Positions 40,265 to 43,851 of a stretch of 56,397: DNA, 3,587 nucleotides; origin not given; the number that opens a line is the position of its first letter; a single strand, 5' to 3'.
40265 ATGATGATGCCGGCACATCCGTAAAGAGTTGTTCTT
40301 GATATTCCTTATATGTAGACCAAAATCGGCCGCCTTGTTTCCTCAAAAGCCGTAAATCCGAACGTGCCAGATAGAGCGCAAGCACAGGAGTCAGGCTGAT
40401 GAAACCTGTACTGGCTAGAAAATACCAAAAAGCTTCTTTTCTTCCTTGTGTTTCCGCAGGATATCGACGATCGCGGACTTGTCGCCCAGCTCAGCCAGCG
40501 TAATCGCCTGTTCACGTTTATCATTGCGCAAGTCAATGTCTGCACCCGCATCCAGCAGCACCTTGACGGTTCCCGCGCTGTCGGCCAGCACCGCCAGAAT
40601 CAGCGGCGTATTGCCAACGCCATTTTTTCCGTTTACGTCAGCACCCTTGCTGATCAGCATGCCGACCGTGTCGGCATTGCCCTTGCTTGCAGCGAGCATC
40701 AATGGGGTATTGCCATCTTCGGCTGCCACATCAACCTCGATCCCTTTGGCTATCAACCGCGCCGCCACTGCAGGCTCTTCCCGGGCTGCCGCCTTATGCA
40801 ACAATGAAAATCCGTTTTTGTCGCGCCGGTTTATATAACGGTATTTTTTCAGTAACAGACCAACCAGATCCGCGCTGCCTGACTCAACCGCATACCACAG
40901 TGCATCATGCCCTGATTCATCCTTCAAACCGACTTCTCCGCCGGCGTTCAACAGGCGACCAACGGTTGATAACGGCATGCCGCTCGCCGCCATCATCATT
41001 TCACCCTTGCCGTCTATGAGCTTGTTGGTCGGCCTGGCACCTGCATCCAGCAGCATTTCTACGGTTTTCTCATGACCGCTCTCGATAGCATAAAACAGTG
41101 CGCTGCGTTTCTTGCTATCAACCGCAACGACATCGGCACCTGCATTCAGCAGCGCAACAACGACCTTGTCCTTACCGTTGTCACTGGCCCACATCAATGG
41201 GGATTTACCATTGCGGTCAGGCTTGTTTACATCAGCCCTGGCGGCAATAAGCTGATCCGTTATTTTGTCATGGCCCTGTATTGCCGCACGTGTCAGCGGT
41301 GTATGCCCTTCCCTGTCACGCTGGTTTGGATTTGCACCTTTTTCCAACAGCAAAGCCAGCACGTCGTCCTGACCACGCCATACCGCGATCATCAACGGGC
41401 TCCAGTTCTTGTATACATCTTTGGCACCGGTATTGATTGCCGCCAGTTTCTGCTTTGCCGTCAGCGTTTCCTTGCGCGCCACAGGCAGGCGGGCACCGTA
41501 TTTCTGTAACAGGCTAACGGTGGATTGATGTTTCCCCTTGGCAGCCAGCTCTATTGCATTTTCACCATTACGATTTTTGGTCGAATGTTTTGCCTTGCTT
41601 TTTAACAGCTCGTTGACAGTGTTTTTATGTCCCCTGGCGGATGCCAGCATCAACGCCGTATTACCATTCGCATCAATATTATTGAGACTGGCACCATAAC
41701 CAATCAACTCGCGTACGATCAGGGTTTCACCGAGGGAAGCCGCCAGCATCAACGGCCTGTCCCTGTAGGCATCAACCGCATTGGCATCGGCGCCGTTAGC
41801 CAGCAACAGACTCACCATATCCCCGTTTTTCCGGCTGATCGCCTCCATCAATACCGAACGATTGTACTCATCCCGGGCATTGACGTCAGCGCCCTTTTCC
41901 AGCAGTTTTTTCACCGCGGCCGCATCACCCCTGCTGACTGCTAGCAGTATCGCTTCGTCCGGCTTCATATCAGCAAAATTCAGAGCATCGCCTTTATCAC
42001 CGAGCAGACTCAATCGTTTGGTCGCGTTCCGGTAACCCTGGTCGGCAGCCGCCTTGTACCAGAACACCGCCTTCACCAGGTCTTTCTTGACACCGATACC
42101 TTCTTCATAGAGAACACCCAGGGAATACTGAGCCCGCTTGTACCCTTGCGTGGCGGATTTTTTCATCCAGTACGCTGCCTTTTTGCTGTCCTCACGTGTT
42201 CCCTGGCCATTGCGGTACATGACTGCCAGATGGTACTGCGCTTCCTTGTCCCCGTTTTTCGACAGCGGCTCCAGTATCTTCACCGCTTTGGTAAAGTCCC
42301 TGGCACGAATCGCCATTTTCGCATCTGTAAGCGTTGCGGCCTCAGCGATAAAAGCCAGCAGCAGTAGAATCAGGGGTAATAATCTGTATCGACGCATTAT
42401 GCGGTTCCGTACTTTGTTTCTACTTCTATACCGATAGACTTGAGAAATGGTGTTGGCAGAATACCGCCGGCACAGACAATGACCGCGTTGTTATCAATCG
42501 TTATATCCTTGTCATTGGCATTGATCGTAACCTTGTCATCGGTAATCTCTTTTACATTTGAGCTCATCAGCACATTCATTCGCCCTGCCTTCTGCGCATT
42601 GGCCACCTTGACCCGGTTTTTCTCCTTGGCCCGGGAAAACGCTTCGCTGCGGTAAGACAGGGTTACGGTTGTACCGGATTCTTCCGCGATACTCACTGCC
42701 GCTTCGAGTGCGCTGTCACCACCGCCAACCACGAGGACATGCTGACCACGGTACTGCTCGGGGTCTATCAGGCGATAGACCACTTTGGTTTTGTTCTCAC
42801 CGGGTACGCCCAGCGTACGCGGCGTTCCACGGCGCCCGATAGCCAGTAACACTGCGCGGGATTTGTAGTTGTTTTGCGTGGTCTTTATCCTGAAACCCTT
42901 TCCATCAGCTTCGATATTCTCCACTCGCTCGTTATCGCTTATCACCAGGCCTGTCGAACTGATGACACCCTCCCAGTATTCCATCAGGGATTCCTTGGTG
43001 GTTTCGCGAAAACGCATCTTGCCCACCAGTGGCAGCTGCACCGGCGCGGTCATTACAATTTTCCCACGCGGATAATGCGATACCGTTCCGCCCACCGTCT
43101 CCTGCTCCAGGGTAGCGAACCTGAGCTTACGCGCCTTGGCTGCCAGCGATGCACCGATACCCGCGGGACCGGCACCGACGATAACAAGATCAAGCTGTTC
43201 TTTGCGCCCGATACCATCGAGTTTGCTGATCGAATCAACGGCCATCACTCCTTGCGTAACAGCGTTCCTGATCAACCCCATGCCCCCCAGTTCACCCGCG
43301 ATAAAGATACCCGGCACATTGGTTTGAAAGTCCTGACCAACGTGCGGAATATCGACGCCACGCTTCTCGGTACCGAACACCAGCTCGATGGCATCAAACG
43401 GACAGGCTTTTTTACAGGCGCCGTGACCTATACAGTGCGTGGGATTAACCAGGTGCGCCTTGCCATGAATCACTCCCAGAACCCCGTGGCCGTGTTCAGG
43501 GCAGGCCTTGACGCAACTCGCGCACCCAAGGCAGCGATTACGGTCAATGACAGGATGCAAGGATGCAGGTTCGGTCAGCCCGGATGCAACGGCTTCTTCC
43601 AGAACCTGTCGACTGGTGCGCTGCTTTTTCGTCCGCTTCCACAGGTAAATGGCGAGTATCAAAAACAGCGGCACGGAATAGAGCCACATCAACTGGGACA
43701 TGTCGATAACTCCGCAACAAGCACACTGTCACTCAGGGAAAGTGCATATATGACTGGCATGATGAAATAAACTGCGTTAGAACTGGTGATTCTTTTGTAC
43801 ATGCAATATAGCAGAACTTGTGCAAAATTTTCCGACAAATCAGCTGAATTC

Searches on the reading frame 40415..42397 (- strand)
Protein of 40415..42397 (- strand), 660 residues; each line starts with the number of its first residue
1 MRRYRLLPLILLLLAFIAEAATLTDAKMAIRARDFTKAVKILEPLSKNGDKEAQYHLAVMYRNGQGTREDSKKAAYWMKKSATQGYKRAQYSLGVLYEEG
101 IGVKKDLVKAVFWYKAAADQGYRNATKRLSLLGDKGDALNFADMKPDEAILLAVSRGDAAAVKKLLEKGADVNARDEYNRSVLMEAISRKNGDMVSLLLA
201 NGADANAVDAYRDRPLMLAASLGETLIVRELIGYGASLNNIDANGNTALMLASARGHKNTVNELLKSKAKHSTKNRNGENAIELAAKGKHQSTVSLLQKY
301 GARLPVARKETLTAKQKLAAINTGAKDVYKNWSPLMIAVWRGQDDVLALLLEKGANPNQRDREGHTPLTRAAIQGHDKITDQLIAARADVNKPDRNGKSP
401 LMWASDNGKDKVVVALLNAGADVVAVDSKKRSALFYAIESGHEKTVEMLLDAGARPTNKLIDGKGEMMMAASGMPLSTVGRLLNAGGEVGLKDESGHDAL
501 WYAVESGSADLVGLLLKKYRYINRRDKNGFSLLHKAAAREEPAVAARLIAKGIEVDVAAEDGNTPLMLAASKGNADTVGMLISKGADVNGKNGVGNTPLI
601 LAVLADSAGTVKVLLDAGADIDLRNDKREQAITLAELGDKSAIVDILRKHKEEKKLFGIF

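Call 10: search_protein_families(library=pfam, proteins=[window:40415-42397:-], max_evalue=0.00001)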
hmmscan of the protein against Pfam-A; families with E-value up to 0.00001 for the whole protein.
window:40415-42397:- (660 aa): 8 families
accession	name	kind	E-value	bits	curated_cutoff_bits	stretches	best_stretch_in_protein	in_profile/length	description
PF12796.13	Ank_2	-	5.8e-97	318.9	27.3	8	335-426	1-89/90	Ankyrin repeats (3 copies)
PF00023.36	Ank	-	3.2e-73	237.9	21.1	2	561-592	1-32/33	Ankyrin repeat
PF13637.12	Ank_4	-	4.7e-52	173.3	22.7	2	153-199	4-50/50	Ankyrin repeats (many copies)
PF13606.12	Ank_3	-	2.3e-50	162.3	22.3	0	561-589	1-29/30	Ankyrin repeat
PF13857.12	Ank_5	-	1.7e-39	133.8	27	2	165-216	1-53/56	Ankyrin repeats (many copies)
PF08238.18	Sel1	-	2.2e-21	75.9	30.7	2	88-122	2-36/36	Sel1 repeat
PF24521.3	Ank_KRIT1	-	1.2e-12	48.2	80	0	399-473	20-94/149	KRIT1 ankyrin-repeats domain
PF23745.1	ANK_LRRK2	-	1.5e-11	44.7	27.5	0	368-451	35-114/130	LRRK2 ANK repeat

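Call 43: search_protein_families(library=ncbifam, proteins=[window:40415-42397:-], max_evalue=0.01)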
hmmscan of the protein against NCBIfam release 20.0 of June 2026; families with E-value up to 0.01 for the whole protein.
window:40415-42397:- (660 aa): 14 families
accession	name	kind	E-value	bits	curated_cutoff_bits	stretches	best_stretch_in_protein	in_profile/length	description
NF041931.2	MzaA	equivalog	1.6e-54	185.9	800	7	566-652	6-93/726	MZA anti-phage system associated sigma-70 family RNA polymerase sigma factor MzaA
NF043029.1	T4SS_AnkY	equivalog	7.6e-51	173.2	600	6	320-408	447-535/543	Dot/Icm T4SS effector AnkY/LegA9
NF043023.1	T4SS_AnkH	equivalog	5.5e-44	150.7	600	4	347-455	15-123/467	Dot/Icm T4SS effector AnkH/LegA3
NF043022.1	T4SS_AnkG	equivalog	7.6e-42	143.6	500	4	150-296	300-454/455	Dot/Icm T4SS effector AnkG/AnkZ/LegA7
NF043028.1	T4SS_AnkX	equivalog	2.2e-29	102.3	1400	3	364-597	385-617/938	Dot/Icm T4SS effector AnkN/AnkX/LegA8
TIGR00870.1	trp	subfamily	1.1e-19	70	498.75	2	147-366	18-213/747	transient-receptor-potential calcium channel protein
NF043019.1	T4SS_AnkC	equivalog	1.5e-18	67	450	2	161-288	109-244/459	Dot/Icm T4SS effector AnkC/LegA12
NF043024.1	T4SS_AnkI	equivalog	7.5e-16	57.9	550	1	555-605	234-285/439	Dot/Icm T4SS effector AnkI/LegAS4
NF043021.1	T4SS_AnkF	equivalog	2.8e-10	39.1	1000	1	368-452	589-656/917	Dot/Icm T4SS effector AnkF/LegA14/Ceg31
NF033786.1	phenyl_MerG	equivalog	3.3e-10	40.3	350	1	34-189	37-212/217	phenylmercury resistance protein MerG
NF043027.1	T4SS_AnkQ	equivalog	1e-07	31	700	0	210-293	325-409/496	Dot/Icm T4SS effector AnkQ/LegA10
NF038194.1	AlgK_TPR_lipo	equivalog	3.2e-06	26.1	700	1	33-127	316-409/448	alginate biosynthesis TPR repeat lipoprotein AlgK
NF047621.1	FlgprotMotXVib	equivalog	3.5e-06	26.6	330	1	60-143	81-166/211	flagellar protein MotX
NF045484.1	TransRegExoR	equivalog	0.0013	18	450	1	46-104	156-215/267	exopolysaccharide production regulator ExoR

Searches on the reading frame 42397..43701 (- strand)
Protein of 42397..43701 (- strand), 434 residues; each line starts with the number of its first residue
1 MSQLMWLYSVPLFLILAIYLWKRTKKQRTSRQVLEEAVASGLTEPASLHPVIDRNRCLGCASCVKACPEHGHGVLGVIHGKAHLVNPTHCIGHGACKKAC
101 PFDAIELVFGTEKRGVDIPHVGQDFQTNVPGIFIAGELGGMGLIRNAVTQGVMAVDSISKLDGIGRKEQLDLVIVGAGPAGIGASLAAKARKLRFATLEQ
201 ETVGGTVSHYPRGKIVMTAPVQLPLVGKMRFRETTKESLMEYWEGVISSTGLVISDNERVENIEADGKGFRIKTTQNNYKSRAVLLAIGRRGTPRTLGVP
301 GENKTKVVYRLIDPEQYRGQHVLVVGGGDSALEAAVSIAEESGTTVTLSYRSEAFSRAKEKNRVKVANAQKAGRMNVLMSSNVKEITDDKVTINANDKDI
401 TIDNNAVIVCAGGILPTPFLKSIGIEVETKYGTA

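Call 4: search_protein_families(library=pfam, proteins=[window:42397-43701:-], max_evalue=0.01)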
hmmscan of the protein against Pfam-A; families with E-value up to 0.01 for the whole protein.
window:42397-43701:- (434 aa): 23 families
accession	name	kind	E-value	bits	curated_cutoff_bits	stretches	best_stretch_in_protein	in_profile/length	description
PF13738.12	Pyr_redox_3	-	8.4e-45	153.7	30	1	173-428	1-282/305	Pyridine nucleotide-disulphide oxidoreductase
PF07992.20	Pyr_redox_2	-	2.3e-24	86.8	26.1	1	171-428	2-253/291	Pyridine nucleotide-disulphide oxidoreductase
PF13237.11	Fer4_10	-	1.6e-11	44.4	25.5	1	49-101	1-53/53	4Fe-4S dicluster domain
PF12797.12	Fer4_2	-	3.1e-11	42.9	24.5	2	49-69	2-22/22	4Fe-4S binding domain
PF14697.11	Fer4_21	-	1.8e-10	41.2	35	1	51-107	2-59/59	4Fe-4S dicluster domain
PF00037.32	Fer4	-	5.6e-10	39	21.1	2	50-69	1-20/24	4Fe-4S binding domain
PF12837.12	Fer4_6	-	9.3e-09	35.3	25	1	49-70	1-22/24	4Fe-4S binding domain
PF12838.12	Fer4_7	-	9.8e-09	36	27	2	56-104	1-52/52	4Fe-4S dicluster domain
PF03486.20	HI0933_like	-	2.1e-08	34.4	50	1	228-296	100-170/244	HI0933-like protein Rossmann domain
PF00070.33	Pyr_redox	-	2.5e-06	28.3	22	1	321-391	1-71/82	Pyridine nucleotide-disulphide oxidoreductase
PF00890.30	FAD_binding_2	-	3.4e-06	26.9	20.4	1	171-218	1-48/414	FAD binding domain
PF01946.23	Thi4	-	1.4e-05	24.9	26.2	0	169-205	17-55/235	Thi4 family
PF13459.11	Fer4_15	-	1.5e-05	26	22.4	0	51-69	2-20/66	4Fe-4S single cluster domain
PF13434.12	Lys_Orn_oxgnase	-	1.5e-05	24.7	21.3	1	254-360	112-230/339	L-lysine 6-monooxygenase/L-ornithine 5-monooxygenase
PF13484.11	Fer4_16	-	2.2e-05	25.6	30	0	56-68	52-64/66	4Fe-4S double cluster binding domain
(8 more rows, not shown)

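Call 43: search_protein_families(library=ncbifam, proteins=[window:42397-43701:-], max_evalue=0.01)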
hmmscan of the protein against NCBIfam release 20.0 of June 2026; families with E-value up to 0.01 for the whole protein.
window:42397-43701:- (434 aa): 123 families (the best 25 are shown)
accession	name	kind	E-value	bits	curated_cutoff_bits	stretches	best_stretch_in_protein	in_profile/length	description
TIGR04018.1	Bthiol_YpdA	hypoth_equivalog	4.2e-47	160.5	339.9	1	171-430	1-264/316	YpdA family putative bacillithiol disulfide reductase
TIGR01292.1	TRX_reduct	equivalog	3.4e-24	85.2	343.45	1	171-393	2-209/300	thioredoxin-disulfide reductase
TIGR03143.1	AhpF_homolog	hypoth_equivalog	1.1e-18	67.1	687.65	1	169-396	4-215/555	putative alkyl hydroperoxide reductase F subunit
TIGR03140.1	AhpF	equivalog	1.4e-16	60.2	502.9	1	128-421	170-456/515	alkyl hydroperoxide reductase subunit F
TIGR01350.1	lipoamide_DH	equivalog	2.3e-14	53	408.8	2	170-206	2-38/461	dihydrolipoyl dehydrogenase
NF040505.1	ArsO_flavin_mono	equivalog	1.4e-12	47.7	425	1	171-345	2-186/346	ArsO family NAD(P)H-dependent flavin-containing monooxygenase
NF040864.1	HgcB_ferredoxin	equivalog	3.3e-11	42.9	99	1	52-109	11-65/93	mercury methylation ferredoxin HgcB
TIGR02179.1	PorD_KorD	subfamily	8.4e-11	41.8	60.05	1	47-108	17-75/78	2-oxoacid:acceptor oxidoreductase, delta subunit, pyruvate/2-ketoisovalerate family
NF040770.1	hetero_SS_HdrA2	exception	2.3e-10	39.2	1100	1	38-113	560-631/777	CoB-CoM heterodisulfide reductase HdrA2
NF007614.0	PRK10262.1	equivalog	2.4e-10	40.1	644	1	169-394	6-219/321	thioredoxin-disulfide reductase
TIGR00275.1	TIGR00275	subfamily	6e-10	38.5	183.8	1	236-296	105-165/401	aminoacetone oxidase family FAD-binding enzyme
NF041853.1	hythiocyan_redase_MerA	equivalog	1.5e-09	37.2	650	2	316-413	157-254/440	hypothiocyanous acid reductase MerA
TIGR02053.1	MerA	equivalog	2.2e-09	36.8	454.45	1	265-413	114-266/465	mercury(II) reductase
NF004945.0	PRK06292.2-3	equivalog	4.6e-09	35.7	494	1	272-426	121-278/457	dihydrolipoyl dehydrogenase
TIGR02700.1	flavo_MJ0208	hypoth_equivalog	5.5e-09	35.6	251.35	1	51-107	144-196/234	dihydromethanopterin reductase (acceptor)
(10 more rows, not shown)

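Call 59: find_homologous_proteins(query=window:42400-43701:-, max_evalue=1e-20)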
Query window:42400-43701:- (434 aa): 8000 proteins with E <= 1e-20 among 8000 candidates; the best 120 are listed.
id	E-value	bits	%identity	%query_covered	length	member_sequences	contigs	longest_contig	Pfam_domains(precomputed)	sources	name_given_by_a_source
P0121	2.9e-253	858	88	100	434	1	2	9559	PF14697.12,PF07992.21,PF12837.13,PF00070.34,PF03486.21,PF12838.13,PF12831.14,PF01946.24,PF13434.13,PF12797.13,PF00890.31,PF00037.33,PF13738.13,PF13237.12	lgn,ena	-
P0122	3.5e-245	832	85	100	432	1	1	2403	PF14697.12,PF07992.21,PF12837.13,PF00070.34,PF03486.21,PF13484.12,PF12838.13,PF13459.12,PF12831.14,PF01946.24,PF12797.13,PF00890.31,PF00037.33,PF13738.13,PF13237.12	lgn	-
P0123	1.5e-244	830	84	100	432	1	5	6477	PF14697.12,PF01946.24,PF12797.13,PF07992.21,PF00037.33,PF13738.13,PF03486.21,PF12838.13,PF13237.12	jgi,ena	-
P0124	6.7e-244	827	83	100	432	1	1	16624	PF14697.12,PF07992.21,PF12837.13,PF00070.34,PF03486.21,PF13484.12,PF12838.13,PF13459.12,PF12831.14,PF01946.24,PF12797.13,PF00890.31,PF00037.33,PF13738.13,PF13237.12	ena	-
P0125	1.9e-243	826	83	100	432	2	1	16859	PF14697.12,PF07992.21,PF12837.13,PF00070.34,PF03486.21,PF13484.12,PF12838.13,PF12797.13,PF00890.31,PF00037.33,PF13738.13,PF13237.12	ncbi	-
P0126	2.3e-243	826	83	100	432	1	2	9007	PF14697.12,PF07992.21,PF12837.13,PF00070.34,PF03486.21,PF13484.12,PF12838.13,PF13459.12,PF12831.14,PF01946.24,PF13434.13,PF12797.13,PF00890.31,PF00037.33,PF13738.13,PF13237.12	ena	-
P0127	4.4e-242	821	83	100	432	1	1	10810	PF14697.12,PF07992.21,PF12837.13,PF00070.34,PF03486.21,PF12838.13,PF13459.12,PF12831.14,PF01946.24,PF12797.13,PF00890.31,PF00037.33,PF13738.13,PF13237.12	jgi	-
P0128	7.0e-242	821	83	100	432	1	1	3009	PF14697.12,PF07992.21,PF12837.13,PF00070.34,PF03486.21,PF12838.13,PF13459.12,PF12831.14,PF12797.13,PF00890.31,PF00037.33,PF13738.13,PF13237.12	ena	-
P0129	1.6e-240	816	83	100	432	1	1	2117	PF14697.12,PF07992.21,PF12837.13,PF00070.34,PF03486.21,PF12838.13,PF13459.12,PF12831.14,PF01946.24,PF12797.13,PF00890.31,PF00037.33,PF13738.13,PF13237.12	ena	-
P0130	5.7e-240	814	83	100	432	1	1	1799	PF14697.12,PF07992.21,PF12837.13,PF00070.34,PF03486.21,PF12838.13,PF13459.12,PF12831.14,PF01946.24,PF12797.13,PF00890.31,PF00037.33,PF13738.13,PF13237.12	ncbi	-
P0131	1.2e-239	813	83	100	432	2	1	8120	PF14697.12,PF07992.21,PF12837.13,PF00070.34,PF03486.21,PF13484.12,PF12838.13,PF13459.12,PF12831.14,PF12797.13,PF00890.31,PF00037.33,PF13738.13,PF13237.12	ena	-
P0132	1.5e-239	813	82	100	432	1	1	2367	PF14697.12,PF07992.21,PF12837.13,PF00070.34,PF03486.21,PF12838.13,PF13459.12,PF12831.14,PF13434.13,PF12797.13,PF00037.33,PF13738.13,PF13237.12,PF13183.12,PF13187.12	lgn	-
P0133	2.6e-239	812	82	100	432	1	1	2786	PF14697.12,PF07992.21,PF12837.13,PF00070.34,PF03486.21,PF12838.13,PF13459.12,PF12797.13,PF00037.33,PF13738.13,PF13237.12,PF13187.12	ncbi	-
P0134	7.3e-239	811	83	100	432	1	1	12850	PF14697.12,PF07992.21,PF12837.13,PF00070.34,PF03486.21,PF12838.13,PF12831.14,PF01946.24,PF13434.13,PF12797.13,PF00037.33,PF13738.13,PF13237.12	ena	-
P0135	9.6e-239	810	82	100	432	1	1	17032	PF14697.12,PF07992.21,PF12837.13,PF00070.34,PF03486.21,PF13484.12,PF12838.13,PF12831.14,PF12797.13,PF00890.31,PF00037.33,PF13738.13,PF13237.12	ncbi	-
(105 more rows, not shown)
